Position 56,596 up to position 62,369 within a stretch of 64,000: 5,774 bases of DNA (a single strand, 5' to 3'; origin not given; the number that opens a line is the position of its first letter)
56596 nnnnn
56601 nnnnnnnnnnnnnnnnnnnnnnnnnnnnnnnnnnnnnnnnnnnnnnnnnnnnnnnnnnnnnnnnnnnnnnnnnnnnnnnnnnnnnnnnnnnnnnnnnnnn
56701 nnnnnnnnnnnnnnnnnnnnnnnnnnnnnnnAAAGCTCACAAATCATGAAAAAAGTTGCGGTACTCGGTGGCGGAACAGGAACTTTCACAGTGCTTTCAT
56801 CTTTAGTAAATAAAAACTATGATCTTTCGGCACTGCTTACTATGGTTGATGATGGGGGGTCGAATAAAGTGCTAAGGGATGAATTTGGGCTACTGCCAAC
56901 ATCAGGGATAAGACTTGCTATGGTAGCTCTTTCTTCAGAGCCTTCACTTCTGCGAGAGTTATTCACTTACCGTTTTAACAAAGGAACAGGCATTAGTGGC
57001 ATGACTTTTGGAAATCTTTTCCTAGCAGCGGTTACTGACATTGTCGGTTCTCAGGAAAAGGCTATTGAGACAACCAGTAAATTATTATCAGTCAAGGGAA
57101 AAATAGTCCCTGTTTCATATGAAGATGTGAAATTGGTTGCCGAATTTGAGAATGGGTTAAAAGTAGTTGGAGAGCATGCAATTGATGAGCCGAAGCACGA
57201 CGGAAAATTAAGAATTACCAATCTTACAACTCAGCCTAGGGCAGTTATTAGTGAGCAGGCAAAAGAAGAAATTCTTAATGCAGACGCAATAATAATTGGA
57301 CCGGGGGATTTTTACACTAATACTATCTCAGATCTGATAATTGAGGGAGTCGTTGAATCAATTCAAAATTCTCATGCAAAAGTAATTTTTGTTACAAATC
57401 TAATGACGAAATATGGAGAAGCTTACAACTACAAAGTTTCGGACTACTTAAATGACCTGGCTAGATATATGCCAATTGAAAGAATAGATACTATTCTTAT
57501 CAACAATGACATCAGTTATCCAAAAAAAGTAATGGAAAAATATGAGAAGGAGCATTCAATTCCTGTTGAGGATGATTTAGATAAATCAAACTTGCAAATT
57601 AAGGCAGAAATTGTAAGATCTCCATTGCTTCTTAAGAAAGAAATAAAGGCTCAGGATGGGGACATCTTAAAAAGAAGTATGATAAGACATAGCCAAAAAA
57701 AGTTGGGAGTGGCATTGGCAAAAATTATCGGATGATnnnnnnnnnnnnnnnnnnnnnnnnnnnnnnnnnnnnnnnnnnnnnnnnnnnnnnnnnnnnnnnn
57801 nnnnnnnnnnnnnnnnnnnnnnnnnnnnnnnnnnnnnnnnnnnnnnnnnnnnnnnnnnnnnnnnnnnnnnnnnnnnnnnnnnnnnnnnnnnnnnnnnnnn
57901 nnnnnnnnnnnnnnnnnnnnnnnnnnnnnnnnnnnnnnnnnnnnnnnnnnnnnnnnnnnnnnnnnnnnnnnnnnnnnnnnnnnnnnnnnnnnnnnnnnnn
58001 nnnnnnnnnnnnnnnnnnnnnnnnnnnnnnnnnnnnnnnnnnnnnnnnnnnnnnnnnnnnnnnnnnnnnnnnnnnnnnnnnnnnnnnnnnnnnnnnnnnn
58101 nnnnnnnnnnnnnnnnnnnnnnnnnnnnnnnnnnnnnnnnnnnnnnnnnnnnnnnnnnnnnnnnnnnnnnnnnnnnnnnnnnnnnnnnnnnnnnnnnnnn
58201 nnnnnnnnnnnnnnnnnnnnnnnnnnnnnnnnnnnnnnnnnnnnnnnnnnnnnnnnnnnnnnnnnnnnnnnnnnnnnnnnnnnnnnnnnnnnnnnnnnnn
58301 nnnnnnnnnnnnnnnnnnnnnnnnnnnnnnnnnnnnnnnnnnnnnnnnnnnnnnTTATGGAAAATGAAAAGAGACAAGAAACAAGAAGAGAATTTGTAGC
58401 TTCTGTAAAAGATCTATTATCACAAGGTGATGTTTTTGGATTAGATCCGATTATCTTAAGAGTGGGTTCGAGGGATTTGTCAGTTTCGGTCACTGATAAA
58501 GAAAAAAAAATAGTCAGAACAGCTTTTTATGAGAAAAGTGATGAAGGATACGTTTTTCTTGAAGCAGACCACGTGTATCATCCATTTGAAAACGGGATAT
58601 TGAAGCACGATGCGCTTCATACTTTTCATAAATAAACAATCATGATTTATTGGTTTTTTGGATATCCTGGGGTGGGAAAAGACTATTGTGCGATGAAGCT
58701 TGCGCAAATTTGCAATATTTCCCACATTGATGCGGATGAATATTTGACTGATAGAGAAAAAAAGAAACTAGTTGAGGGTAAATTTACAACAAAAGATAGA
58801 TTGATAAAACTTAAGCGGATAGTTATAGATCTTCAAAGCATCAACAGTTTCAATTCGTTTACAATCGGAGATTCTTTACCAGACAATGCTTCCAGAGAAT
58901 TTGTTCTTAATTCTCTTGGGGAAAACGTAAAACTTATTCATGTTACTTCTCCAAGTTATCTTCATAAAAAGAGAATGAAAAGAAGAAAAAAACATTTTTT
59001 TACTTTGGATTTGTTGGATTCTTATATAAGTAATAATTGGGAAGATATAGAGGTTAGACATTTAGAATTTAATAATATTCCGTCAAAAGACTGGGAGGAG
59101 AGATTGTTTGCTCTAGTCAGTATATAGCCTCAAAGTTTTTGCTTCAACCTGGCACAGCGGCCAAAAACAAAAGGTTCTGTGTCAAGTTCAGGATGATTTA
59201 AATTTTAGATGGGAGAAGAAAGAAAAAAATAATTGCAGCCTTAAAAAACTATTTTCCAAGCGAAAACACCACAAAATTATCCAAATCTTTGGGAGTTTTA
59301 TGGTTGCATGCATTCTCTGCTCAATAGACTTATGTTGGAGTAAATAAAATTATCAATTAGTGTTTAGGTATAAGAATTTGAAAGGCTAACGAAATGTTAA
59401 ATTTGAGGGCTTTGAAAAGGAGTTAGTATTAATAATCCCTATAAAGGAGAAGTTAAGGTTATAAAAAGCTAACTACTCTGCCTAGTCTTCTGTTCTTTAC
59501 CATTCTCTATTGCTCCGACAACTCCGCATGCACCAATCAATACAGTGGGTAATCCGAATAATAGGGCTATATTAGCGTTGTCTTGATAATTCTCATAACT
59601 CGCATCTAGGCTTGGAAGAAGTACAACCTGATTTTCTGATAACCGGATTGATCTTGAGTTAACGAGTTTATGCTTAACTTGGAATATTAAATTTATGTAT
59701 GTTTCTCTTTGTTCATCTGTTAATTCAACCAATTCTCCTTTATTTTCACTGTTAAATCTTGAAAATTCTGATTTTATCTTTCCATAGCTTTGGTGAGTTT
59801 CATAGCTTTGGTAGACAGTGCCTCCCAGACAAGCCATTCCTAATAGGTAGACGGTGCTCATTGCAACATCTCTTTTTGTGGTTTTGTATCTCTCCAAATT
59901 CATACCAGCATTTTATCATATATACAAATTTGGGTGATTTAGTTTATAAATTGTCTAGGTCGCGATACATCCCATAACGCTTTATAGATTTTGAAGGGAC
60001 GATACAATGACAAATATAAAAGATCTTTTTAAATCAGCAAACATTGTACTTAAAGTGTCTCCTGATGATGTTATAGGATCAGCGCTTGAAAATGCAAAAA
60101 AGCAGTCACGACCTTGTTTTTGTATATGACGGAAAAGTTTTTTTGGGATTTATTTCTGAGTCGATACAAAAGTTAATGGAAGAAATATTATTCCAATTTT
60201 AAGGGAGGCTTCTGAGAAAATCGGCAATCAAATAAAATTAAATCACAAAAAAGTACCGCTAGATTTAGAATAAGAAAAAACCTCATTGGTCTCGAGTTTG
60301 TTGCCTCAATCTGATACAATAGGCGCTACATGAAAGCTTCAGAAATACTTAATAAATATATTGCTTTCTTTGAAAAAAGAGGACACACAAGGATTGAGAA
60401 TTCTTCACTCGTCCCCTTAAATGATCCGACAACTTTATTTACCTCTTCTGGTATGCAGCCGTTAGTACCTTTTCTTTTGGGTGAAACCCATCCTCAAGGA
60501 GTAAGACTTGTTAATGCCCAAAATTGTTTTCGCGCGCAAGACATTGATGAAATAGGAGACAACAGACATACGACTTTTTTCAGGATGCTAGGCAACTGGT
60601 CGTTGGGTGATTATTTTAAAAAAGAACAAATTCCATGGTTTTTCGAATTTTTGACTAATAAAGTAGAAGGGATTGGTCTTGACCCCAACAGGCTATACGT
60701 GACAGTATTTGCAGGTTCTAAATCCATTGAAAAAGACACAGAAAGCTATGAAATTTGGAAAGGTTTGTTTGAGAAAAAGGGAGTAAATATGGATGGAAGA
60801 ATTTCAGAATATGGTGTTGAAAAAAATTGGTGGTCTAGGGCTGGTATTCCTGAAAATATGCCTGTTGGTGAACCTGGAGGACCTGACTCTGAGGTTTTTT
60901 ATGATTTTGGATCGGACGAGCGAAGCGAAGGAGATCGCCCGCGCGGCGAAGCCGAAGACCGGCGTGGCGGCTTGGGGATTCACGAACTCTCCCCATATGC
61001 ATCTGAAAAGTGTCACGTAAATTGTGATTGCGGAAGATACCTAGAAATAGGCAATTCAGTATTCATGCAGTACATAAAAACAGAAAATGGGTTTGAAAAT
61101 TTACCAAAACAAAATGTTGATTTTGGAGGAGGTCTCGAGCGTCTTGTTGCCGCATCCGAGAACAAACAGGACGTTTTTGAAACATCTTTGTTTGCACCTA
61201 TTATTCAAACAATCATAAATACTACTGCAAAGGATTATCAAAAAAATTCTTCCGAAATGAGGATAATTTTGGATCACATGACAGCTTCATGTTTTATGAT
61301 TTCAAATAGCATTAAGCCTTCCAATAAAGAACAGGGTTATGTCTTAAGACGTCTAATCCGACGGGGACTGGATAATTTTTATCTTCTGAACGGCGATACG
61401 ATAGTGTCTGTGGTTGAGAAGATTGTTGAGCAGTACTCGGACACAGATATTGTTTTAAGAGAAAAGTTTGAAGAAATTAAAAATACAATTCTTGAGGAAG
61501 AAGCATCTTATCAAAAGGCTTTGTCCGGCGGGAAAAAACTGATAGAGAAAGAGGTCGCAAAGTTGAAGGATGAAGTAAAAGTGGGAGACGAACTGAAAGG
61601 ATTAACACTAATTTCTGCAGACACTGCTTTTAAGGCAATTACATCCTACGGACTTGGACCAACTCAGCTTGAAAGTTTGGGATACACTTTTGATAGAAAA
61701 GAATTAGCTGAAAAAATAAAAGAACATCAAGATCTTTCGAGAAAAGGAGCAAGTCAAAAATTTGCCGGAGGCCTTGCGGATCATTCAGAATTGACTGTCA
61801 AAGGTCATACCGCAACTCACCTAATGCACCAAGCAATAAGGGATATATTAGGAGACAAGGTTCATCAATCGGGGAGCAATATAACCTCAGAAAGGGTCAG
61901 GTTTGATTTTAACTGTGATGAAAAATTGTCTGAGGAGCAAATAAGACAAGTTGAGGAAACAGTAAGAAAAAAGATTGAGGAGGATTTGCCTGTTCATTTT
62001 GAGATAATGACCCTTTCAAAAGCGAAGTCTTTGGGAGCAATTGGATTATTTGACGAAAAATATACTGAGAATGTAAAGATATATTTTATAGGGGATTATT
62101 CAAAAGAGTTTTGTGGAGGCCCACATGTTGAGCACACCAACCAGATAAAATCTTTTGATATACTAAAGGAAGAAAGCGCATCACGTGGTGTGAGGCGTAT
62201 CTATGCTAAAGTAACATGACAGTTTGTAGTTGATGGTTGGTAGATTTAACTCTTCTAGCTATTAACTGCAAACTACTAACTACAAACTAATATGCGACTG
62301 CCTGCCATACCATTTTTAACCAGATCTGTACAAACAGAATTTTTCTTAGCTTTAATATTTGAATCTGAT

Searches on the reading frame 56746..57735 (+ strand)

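Call 30: search_protein_families(library=pfam, proteins=[window:56746-57735:+], max_evalue=0.001)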
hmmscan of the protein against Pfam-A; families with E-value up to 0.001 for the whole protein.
window:56746-57735:+ (329 aa): 1 family
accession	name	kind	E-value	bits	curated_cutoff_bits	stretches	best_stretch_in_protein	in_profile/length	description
PF01933.23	CofD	-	6.4e-72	242.6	30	1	4-291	1-286/290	2-phospho-L-lactate transferase CofD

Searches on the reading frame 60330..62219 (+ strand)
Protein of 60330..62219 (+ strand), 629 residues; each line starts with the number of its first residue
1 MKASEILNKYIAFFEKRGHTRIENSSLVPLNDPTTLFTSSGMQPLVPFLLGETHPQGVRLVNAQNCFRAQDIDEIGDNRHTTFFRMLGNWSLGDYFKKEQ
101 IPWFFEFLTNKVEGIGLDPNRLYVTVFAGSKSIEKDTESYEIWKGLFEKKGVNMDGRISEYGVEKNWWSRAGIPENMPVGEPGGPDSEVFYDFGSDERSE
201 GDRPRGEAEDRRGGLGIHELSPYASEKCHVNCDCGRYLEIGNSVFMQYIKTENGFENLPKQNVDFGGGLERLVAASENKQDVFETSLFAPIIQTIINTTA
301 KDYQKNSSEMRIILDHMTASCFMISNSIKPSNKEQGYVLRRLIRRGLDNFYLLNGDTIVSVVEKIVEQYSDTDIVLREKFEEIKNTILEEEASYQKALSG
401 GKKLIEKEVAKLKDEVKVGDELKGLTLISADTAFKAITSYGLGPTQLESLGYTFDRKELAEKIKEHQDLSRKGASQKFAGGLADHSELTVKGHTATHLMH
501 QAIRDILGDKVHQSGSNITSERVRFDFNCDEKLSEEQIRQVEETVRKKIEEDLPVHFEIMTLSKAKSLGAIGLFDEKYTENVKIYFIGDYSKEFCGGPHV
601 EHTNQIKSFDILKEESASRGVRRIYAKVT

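Call 30: search_protein_families(library=pfam, proteins=[window:60330-62219:+], max_evalue=0.001)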
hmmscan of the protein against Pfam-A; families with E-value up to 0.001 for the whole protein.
window:60330-62219:+ (629 aa): 2 families
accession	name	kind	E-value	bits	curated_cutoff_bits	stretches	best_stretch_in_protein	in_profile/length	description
PF01411.24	tRNA-synt_2c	-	1.9e-93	314.4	30.3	1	5-478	1-436/552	tRNA synthetases class II (A)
PF07973.19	tRNA_SAD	-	1.4e-16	60.6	24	1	582-625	1-44/44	Threonyl and Alanyl tRNA synthetase second additional domain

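Call 59: find_encoding_contigs(protein=window:60330-62219:+, flank=10000, max_places=2)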
Protein window:60330-62219:+ (629 aa): 5 contigs read that carry it; 2 places shown.
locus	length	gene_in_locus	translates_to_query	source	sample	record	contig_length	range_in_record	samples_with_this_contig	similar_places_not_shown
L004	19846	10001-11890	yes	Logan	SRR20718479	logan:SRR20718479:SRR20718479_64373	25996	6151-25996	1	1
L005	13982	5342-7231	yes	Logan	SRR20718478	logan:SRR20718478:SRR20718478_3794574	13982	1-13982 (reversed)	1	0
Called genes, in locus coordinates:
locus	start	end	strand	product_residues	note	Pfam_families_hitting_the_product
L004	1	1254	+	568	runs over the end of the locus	PF08323:Glyco_transf_5 (faint), PF00343:Phosphorylase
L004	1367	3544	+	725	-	PF17854:FtsK_alpha, PF01580:FtsK_SpoIIIE, PF09397:FtsK_gamma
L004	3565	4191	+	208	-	PF13413:HTH_25, PF09136:Glucodextran_B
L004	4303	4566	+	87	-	-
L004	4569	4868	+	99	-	PF12732:YtxH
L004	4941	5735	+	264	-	PF00215:OMPdecase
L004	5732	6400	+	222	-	PF00156:Pribosyltran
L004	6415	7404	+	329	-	PF01933:CofD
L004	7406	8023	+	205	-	PF00730:HhH-GPD, PF00633:HHH (weak)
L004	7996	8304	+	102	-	-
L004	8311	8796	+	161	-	-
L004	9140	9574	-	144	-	-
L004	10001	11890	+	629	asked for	PF01411:tRNA-synt_2c, PF07973:tRNA_SAD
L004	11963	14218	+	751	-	-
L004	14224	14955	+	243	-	PF04203:Sortase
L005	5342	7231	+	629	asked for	PF01411:tRNA-synt_2c, PF07973:tRNA_SAD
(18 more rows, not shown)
